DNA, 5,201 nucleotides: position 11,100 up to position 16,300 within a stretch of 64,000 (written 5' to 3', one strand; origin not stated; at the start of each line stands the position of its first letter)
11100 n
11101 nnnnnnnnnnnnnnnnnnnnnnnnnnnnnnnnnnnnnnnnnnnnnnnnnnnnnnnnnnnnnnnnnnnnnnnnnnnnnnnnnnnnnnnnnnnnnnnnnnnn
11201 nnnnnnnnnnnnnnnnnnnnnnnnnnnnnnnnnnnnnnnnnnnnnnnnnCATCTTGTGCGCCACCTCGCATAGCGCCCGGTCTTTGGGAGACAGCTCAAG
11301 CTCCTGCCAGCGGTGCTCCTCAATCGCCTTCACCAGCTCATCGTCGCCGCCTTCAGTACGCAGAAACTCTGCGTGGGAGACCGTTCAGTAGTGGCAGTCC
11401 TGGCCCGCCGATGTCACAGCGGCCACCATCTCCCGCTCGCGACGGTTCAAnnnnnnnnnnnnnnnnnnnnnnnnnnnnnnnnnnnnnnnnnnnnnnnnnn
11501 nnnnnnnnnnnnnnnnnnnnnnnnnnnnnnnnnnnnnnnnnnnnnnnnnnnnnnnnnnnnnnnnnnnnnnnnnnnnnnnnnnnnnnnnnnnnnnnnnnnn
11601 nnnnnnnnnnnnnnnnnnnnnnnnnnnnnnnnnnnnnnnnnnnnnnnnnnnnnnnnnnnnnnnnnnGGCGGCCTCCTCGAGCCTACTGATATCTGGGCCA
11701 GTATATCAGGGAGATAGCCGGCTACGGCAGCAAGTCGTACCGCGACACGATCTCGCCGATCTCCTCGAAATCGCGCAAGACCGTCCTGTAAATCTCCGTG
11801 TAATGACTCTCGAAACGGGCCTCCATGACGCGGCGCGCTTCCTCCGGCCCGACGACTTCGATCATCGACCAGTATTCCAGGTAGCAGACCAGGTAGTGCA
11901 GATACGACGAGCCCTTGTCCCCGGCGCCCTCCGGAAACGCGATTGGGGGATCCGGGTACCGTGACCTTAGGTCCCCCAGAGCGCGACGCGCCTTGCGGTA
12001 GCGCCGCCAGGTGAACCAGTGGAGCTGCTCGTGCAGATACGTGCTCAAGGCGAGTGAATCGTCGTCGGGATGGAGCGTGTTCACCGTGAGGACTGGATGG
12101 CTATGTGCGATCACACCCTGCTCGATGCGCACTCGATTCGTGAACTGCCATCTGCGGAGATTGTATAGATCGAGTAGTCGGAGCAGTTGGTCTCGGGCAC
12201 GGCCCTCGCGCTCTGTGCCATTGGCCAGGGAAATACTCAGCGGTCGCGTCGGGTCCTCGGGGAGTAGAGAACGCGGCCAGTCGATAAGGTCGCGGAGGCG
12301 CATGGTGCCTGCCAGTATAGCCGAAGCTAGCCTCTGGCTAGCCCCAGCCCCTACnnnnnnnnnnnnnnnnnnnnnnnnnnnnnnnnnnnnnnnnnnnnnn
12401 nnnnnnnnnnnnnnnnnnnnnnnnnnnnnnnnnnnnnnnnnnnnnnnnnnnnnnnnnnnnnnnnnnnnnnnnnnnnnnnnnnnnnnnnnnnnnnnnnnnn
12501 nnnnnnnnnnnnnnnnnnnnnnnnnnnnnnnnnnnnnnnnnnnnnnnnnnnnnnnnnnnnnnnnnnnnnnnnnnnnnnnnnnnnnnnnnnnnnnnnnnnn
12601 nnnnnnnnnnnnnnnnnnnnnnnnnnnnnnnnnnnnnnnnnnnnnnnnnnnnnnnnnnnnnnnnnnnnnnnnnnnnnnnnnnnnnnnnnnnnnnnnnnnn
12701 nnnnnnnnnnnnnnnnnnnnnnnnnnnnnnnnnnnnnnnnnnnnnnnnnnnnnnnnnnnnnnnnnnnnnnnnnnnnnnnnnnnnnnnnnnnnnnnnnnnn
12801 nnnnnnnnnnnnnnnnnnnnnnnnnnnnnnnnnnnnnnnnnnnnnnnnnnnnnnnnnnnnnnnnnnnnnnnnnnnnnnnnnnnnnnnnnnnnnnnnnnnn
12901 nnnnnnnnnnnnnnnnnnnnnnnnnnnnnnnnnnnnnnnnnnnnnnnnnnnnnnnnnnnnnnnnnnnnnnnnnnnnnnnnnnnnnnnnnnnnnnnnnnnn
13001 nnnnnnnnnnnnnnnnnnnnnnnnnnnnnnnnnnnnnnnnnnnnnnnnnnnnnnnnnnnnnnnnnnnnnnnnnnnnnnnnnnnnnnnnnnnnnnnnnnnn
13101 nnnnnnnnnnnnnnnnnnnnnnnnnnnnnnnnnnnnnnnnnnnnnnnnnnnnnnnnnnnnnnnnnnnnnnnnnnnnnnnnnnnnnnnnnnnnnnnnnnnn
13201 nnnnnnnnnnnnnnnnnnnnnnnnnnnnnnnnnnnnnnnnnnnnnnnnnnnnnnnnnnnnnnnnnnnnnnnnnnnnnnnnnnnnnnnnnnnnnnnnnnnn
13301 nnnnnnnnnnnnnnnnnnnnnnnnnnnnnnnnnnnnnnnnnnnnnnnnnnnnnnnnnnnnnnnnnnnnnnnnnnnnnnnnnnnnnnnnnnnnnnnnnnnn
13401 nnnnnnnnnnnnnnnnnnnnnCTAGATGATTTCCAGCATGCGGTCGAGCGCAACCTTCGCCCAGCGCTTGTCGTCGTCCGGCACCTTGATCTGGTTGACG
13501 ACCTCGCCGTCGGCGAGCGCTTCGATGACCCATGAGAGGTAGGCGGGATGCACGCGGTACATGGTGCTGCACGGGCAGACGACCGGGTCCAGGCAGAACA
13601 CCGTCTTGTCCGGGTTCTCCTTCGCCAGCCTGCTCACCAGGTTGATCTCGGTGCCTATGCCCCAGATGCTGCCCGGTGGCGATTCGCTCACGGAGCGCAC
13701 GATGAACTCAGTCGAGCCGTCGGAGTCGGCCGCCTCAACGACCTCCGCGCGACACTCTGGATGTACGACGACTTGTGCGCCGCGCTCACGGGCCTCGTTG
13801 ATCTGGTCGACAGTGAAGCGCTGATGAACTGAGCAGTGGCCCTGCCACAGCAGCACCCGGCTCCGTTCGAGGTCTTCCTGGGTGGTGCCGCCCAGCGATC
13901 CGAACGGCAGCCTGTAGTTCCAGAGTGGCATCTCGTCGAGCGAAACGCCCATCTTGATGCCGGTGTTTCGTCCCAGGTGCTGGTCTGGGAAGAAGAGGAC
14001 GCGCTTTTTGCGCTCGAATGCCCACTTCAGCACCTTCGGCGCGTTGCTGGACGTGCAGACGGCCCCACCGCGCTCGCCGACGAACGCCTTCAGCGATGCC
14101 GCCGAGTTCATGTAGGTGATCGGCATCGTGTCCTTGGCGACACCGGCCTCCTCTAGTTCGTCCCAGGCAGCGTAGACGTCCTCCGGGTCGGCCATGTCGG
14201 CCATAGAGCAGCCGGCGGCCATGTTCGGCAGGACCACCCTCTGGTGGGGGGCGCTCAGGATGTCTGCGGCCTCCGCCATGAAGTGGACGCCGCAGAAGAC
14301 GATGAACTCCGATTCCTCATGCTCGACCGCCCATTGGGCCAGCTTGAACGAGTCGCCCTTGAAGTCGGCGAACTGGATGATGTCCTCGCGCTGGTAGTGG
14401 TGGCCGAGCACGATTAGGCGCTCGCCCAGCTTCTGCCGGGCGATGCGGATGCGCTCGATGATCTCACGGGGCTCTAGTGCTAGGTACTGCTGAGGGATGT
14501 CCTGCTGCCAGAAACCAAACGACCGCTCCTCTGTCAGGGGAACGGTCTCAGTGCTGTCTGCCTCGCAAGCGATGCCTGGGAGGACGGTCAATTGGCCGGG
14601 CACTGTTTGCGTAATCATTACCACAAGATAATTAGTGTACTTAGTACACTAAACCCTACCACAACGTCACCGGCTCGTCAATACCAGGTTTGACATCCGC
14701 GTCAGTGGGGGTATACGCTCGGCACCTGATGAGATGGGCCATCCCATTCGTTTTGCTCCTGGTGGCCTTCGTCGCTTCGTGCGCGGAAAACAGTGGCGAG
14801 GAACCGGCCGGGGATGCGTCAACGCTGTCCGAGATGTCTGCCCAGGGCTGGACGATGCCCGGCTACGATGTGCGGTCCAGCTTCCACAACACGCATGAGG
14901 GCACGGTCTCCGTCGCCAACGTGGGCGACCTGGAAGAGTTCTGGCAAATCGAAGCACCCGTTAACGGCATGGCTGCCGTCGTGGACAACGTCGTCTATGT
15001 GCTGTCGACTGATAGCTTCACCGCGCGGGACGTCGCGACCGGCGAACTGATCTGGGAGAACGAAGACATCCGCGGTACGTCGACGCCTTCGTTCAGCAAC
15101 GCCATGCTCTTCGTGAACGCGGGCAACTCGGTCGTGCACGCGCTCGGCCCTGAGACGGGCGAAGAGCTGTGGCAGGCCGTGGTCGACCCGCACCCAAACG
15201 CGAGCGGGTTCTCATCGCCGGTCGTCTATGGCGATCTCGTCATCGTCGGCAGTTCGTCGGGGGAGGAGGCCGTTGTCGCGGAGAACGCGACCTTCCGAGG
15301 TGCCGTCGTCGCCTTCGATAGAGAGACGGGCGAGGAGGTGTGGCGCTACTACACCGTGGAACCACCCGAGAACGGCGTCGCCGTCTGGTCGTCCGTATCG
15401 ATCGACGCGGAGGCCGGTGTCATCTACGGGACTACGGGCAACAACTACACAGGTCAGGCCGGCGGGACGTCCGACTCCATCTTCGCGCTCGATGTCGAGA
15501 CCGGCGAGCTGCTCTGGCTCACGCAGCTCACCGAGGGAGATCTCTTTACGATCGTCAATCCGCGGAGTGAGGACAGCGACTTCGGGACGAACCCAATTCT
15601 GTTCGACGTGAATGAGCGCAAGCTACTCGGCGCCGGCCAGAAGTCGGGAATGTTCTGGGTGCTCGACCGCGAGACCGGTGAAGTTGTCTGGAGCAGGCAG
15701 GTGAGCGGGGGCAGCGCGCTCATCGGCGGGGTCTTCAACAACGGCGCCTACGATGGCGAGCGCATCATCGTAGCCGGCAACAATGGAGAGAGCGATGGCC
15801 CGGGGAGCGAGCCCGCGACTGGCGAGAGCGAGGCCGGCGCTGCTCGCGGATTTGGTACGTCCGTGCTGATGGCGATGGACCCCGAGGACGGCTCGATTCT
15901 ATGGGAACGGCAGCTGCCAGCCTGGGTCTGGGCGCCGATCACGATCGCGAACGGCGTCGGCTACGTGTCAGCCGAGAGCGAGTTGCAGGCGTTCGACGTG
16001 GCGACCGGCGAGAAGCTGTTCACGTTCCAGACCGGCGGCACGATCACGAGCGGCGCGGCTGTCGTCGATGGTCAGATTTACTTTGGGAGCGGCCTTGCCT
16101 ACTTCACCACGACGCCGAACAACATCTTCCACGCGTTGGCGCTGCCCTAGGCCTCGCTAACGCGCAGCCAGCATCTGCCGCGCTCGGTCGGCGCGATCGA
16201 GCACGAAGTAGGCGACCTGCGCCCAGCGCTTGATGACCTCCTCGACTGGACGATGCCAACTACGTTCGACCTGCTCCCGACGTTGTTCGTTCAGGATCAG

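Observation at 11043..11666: AhpD-like gene split by an in-frame TGA at the CxxC position, with a downstream hairpin: candidate selenoprotein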

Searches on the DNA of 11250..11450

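Call 50: search_rna_families(source=window, start=11250, end=11450, threshold=evalue, max_evalue=10)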
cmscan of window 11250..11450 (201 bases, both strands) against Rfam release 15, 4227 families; matches with E-value up to 10: 3.
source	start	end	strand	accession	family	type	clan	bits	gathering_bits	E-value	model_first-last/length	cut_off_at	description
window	11302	11377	+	RF01720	Pseudomon-Rho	Cis-reg;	-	14.2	45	6.4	1-102/102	no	Pseudomon-Rho RNA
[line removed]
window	11289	11348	-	RF01136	sR28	Gene; snRNA; snoRNA; CD-box;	-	9.5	39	2.8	1-55/55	no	Small nucleolar RNA sR28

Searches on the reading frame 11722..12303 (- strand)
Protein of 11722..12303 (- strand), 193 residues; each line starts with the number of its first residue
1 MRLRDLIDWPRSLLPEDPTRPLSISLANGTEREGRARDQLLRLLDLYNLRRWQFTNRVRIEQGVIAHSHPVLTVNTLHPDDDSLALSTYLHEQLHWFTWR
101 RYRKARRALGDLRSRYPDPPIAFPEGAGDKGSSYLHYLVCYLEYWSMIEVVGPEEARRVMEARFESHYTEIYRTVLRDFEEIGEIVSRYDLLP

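Call 11: find_encoding_contigs(protein=window:11722-12303:-, flank=10000, max_places=4)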
Protein window:11722-12303:- (193 aa): 3 contigs read that carry it; 3 places shown.
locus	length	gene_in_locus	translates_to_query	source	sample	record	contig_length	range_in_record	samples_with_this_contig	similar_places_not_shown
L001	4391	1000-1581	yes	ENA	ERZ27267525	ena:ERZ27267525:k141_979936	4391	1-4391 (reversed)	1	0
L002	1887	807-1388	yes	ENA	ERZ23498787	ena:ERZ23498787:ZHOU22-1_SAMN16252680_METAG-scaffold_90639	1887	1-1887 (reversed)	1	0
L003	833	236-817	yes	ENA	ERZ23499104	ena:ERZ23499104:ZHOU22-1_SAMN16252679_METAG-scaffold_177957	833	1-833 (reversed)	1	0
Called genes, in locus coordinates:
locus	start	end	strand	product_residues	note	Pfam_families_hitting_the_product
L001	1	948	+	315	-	?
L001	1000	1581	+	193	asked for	-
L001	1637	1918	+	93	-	-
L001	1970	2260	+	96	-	-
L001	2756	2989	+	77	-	-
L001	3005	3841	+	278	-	PF13365:Trypsin_2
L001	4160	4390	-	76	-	?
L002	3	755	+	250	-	?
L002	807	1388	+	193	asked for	-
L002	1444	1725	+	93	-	-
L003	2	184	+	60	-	?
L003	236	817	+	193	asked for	-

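Call 48: search_protein_families(library=pfam, proteins=[window:11722-12303:-], max_evalue=0.001)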
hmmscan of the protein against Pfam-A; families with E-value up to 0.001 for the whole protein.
window:11722-12303:- (193 aa): 0 families

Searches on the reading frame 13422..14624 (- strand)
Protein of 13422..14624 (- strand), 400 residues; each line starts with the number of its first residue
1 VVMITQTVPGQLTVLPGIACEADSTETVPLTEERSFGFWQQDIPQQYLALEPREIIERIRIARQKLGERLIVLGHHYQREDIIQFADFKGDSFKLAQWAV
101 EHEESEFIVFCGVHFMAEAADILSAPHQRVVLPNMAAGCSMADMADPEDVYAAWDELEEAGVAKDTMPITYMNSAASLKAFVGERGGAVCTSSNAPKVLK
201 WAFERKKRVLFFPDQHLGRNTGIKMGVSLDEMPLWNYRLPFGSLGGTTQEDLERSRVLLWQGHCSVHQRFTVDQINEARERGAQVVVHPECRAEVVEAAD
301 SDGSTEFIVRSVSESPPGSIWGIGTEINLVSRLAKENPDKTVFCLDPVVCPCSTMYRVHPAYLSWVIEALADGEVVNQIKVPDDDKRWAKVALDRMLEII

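Call 48: search_protein_families(library=pfam, proteins=[window:13422-14624:-], max_evalue=0.001)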
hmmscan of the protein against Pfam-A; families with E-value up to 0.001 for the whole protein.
window:13422-14624:- (400 aa): 1 family
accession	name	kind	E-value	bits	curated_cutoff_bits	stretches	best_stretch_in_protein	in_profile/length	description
PF02445.21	NadA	-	2.5e-93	312.9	27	1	60-398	2-295/295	Quinolinate synthetase A protein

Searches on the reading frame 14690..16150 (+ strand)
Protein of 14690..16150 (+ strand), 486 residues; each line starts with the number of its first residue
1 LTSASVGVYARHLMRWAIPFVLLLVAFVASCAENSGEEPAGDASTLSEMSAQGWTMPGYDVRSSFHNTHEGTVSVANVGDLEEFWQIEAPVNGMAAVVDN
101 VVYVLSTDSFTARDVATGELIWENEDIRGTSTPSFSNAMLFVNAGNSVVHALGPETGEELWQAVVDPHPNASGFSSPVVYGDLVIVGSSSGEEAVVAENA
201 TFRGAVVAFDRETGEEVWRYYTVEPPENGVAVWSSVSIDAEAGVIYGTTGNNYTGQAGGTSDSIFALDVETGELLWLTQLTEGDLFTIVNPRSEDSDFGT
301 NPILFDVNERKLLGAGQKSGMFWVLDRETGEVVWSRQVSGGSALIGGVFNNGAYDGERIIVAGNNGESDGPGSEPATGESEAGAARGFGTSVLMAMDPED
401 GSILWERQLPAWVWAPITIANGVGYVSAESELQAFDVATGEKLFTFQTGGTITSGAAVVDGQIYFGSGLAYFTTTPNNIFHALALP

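Call 48: search_protein_families(library=pfam, proteins=[window:14690-16150:+], max_evalue=0.001)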
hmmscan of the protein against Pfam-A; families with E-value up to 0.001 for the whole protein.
window:14690-16150:+ (486 aa): 4 families
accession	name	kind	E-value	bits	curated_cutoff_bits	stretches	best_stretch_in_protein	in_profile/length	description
PF13360.13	PQQ_2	-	9.4e-36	124.1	27.6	3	70-235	2-158/233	Outer membrane protein assembly factor BamB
PF01011.28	PQQ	-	3.4e-33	115.6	26.7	1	174-334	163-336/595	Glucose/ethanol/alcohol dehydrogenase, beta-propeller domain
PF13570.13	Beta-prop_ACSF4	-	1.5e-17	64.5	133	2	70-340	70-302/329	Beta-alanine-activating enzyme, beta-propeller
PF23727.1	Beta-prop_FAM234A_B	-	0.00064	18.8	26.4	0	392-441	53-111/467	FAM234A/B beta-propeller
